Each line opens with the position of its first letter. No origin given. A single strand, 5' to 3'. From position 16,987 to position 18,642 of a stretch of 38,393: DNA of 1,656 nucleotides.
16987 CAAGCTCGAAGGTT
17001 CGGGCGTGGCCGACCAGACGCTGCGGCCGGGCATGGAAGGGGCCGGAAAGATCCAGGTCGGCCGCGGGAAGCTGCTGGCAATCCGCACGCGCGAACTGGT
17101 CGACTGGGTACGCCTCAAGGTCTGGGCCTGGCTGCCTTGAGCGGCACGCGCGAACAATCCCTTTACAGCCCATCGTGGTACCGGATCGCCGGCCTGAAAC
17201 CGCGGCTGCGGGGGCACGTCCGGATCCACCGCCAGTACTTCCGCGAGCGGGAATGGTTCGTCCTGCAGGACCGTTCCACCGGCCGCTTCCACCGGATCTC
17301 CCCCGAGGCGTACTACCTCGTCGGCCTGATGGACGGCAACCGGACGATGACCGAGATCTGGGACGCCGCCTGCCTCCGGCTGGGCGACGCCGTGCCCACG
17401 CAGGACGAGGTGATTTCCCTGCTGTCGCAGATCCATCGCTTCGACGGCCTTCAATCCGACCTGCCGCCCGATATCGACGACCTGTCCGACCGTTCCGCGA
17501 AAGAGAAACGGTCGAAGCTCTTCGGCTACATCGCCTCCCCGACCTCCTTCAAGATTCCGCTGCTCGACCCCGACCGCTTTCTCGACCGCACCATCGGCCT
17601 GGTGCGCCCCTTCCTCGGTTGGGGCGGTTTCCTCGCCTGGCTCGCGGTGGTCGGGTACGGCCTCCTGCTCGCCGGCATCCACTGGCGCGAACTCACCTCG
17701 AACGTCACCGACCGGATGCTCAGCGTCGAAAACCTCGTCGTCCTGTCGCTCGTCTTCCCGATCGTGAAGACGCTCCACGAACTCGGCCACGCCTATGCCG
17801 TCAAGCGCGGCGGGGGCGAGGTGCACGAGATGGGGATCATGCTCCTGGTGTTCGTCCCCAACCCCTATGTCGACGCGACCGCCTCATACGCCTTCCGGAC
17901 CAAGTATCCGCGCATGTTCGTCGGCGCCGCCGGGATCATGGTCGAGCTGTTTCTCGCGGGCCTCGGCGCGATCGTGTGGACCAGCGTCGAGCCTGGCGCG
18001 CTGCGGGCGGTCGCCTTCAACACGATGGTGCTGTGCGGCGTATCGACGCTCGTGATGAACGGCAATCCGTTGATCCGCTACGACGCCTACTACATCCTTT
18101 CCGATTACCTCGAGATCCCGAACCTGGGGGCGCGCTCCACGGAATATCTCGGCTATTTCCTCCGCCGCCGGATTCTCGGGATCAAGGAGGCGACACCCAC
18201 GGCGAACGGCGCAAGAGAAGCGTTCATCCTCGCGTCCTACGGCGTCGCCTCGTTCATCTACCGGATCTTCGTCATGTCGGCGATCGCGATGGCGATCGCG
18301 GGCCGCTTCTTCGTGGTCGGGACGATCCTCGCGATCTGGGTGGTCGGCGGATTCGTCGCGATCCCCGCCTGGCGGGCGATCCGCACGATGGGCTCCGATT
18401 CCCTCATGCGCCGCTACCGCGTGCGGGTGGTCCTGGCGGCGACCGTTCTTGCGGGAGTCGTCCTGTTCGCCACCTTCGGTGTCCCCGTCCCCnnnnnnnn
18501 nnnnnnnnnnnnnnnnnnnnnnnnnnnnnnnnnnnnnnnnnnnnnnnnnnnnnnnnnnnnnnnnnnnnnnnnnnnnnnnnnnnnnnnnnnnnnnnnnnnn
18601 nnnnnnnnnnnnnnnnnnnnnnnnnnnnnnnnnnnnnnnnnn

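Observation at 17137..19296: Single polypeptide joining a PqqD/RRE-like peptide-recognition domain, an M50 intramembrane metalloprotease and a HlyD adaptor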

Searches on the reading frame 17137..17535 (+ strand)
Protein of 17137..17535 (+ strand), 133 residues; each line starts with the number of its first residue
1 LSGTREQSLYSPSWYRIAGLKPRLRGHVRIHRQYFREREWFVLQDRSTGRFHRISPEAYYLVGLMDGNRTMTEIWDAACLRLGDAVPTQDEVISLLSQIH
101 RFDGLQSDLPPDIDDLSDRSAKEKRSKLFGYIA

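Call 9: search_protein_families(library=pfam, proteins=[window:17137-17535:+], max_evalue=10)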
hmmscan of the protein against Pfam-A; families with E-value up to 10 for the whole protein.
window:17137-17535:+ (133 aa): 1 family
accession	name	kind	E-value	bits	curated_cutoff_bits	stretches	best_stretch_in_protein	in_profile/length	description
PF05402.18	PqqD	-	0.029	15.2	23.4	1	42-100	3-62/67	Coenzyme PQQ synthesis protein D (PqqD)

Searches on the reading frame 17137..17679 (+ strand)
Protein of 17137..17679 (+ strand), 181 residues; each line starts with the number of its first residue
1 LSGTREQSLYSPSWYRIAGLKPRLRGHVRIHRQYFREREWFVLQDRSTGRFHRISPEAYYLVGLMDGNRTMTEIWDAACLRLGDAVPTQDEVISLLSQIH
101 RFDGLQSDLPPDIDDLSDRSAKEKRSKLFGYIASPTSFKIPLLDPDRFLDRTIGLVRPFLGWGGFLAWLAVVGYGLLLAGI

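Call 9: search_protein_families(library=pfam, proteins=[window:17137-17679:+], max_evalue=10)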
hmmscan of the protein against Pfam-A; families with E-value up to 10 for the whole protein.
window:17137-17679:+ (181 aa): 1 family
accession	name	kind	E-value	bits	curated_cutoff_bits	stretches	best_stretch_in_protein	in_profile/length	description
PF05402.18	PqqD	-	0.054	14.3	23.4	1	42-100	3-62/67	Coenzyme PQQ synthesis protein D (PqqD)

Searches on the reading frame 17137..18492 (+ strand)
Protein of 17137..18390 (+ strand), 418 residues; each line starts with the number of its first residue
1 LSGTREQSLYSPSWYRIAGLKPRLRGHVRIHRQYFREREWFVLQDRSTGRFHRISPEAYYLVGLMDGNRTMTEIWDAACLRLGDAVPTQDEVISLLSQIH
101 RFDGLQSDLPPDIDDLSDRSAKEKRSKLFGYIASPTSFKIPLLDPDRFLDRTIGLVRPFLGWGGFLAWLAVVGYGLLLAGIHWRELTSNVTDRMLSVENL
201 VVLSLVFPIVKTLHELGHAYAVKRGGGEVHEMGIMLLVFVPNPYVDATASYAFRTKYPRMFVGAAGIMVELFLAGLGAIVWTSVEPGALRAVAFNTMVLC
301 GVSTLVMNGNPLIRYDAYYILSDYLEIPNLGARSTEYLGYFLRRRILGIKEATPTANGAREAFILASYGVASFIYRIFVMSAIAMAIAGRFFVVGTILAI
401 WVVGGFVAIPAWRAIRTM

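Call 32: search_protein_representatives(protein=window:17137-18390:+)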
Query: 418 residues. Proteins with E-value up to 0.001 (for the whole library): 10413; up to 1e-10: 6659; up to 1e-30: 3312. The best 150 are listed.
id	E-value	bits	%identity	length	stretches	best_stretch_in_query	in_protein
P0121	1.5e-145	501.6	53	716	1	7-415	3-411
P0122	3.1e-144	497.2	53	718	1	7-410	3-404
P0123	3.5e-142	490.4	54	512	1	7-415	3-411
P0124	1.2e-138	478.8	53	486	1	9-395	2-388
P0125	1.2e-135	468.9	52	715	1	7-416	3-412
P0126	7.7e-134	463.0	50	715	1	7-416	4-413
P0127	1.8e-133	461.8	51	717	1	8-407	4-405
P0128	3.3e-133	460.9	49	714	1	8-417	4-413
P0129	7.0e-133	459.8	50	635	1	8-415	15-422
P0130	4.4e-132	457.2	50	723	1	11-415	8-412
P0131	3.5e-131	454.2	51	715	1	7-406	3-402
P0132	9.3e-131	452.8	52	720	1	11-416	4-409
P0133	4.0e-130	450.7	51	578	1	8-416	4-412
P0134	4.7e-130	450.5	50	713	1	8-416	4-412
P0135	1.5e-129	448.8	50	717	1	7-418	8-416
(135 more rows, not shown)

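Call 53: predict_structure(alignment_id=A2)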
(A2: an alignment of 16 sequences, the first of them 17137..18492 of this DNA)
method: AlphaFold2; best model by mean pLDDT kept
length: 452 residues; sequences in the alignment: 16
mean_pLDDT: 60.2   pTM: 0.40
mean pLDDT of the five models: 60.2, 58.2, 55.2, 54.7, 46.4
residues with pLDDT >= 90: 0; 70-90: 111; 50-70: 243; < 50: 98
segments of 3 or more residues with pLDDT < 50: 1-13, 108-113, 130-143, 189-195, 222-251, 309-313, 320-329, 450-452
pLDDT, mean of each block of 10 residues (from residue 1): 30 54 68 63 64 70 75 80 70 63 51 46 52 41 56 67 75 69 58 46 57 56 44 38 44 59 62 60 56 55 53 50 46 70 74 74 75 65 63 68 66 69 67 76 68 44
secondary structure, 60 per line:
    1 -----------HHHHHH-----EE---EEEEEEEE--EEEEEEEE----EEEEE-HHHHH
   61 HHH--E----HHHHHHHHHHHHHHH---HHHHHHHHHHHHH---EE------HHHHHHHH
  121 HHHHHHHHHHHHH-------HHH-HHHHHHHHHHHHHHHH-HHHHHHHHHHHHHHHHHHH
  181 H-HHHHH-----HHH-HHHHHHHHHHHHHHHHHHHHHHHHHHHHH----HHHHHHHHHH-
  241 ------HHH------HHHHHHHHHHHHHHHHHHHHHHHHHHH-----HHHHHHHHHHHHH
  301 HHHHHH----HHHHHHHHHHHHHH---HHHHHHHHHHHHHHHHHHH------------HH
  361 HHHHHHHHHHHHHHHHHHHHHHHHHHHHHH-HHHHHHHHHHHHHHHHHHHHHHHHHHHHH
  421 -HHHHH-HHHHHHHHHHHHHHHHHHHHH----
elements in order: H12-17 E28-35 E38-45 E50-54 H56-63 H71-85 H89-101 H113-133 H145-160 H162-181 H183-187 H197-225 H230-239 H256-282 H288-306 H311-324 H328-346 H359-390 H392-420 H422-426 H428-448

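Call 55: fold_search(model_id=the predicted structure, library=pdb)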
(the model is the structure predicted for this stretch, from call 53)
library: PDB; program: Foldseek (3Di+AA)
matches with E <= 10: 305; with E <= 0.001: 0
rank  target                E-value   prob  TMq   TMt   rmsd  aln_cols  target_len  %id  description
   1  5v1v_A                3.6e-01  1.00  0.16  0.70   3.6        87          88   16  TbiB1 in Complex with the TbiA(alpha) Leader Peptide (released 2018-09-05)
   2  6jx3_B                6.0e-01  1.00  0.15  0.67   3.0        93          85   16  Lasso peptide synthetase B1 complexed with the leader peptide (released 2019-06-26)
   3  5v1u_A                8.0e-01  0.99  0.15  0.67   3.9        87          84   17  TbiB1 in Complex with the TbiA(beta) Leader Peptide (released 2018-09-05)
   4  6e9c                  8.4e-01  0.13  0.13  0.12  21.3       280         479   18  Selenomethionine Derivative Structure of A Bacterial Homolog to Human Lysosomal Transporter, Spinster (released 2019-08-14)
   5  5v1u_B                9.5e-01  0.99  0.16  0.69   3.8        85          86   16  TbiB1 in Complex with the TbiA(beta) Leader Peptide (released 2018-09-05)
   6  5v1u_D                1.3e+00  0.98  0.15  0.69   4.1        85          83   16  TbiB1 in Complex with the TbiA(beta) Leader Peptide (released 2018-09-05)
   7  5v1u_C                1.5e+00  0.97  0.15  0.66   4.0        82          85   16  TbiB1 in Complex with the TbiA(beta) Leader Peptide (released 2018-09-05)
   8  3vqb_A                1.6e+00  0.30  0.08  0.22  13.6        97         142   18  HIV-1 IN core domain in complex with 6-fluoro-4H-1,3-benzodioxine-8-carboxylic acid (released 2013-01-30)
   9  5wgg_A                1.7e+00  0.93  0.14  0.14   2.8        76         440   17  Structural Insights into Thioether Bond Formation in the Biosynthesis of Sactipeptides (released 2017-07-26)
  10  4wpc_A                1.7e+00  0.08  0.10  0.15  31.7       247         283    8  Crystal structure of Rgd1p F-BAR domain in complex with inositol phosphate (released 2014-12-24)
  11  5oge_F                1.9e+00  0.05  0.10  0.13  19.4       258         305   12  Crystal structure of a nucleotide sugar transporter (released 2017-11-22)
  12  5lq4_B                2.2e+00  0.95  0.17  0.17   3.2        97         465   12  The Structure of ThcOx, the First Oxidase Protein from the Cyanobactin Pathways (released 2016-11-09)
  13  3zt3_B                2.3e+00  0.30  0.08  0.21  12.5        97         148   16  Small molecule inhibitors of the LEDGF site of HIV type 1 integrase identified by fragment screening and structure bas (released 2012-07-11)
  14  7udn_A                2.3e+00  0.04  0.10  0.13  26.8       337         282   12  Crystal structure of designed helical repeat protein RPB_PLP1_R6 in alternative conformation 2 (released 2023-03-22)
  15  6u8q_D                2.5e+00  0.16  0.07  0.11  12.4        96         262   14  CryoEM structure of HIV-1 cleaved synaptic complex (CSC) intasome (released 2020-02-05)
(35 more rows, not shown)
